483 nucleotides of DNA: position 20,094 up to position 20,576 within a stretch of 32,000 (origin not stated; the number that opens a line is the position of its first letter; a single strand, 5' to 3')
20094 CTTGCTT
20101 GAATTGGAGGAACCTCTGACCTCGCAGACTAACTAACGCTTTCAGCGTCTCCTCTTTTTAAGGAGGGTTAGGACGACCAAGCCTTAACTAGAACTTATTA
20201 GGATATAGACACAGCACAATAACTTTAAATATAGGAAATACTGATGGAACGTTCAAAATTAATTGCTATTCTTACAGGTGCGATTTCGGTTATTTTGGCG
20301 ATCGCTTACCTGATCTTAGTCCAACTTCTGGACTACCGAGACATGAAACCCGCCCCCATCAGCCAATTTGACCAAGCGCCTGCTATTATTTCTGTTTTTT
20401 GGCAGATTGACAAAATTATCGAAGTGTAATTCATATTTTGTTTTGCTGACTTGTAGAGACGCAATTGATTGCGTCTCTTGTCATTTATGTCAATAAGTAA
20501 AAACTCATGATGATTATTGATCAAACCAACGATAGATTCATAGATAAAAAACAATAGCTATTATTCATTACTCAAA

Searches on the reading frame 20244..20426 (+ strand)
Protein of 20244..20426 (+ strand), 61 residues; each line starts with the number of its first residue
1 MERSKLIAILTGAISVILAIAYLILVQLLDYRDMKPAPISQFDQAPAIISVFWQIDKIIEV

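Call 32: search_protein_families(library=pfam, proteins=[window:20244-20426:+], max_evalue=0.001)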
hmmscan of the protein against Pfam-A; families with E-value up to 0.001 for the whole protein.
window:20244-20426:+ (61 aa): 0 families
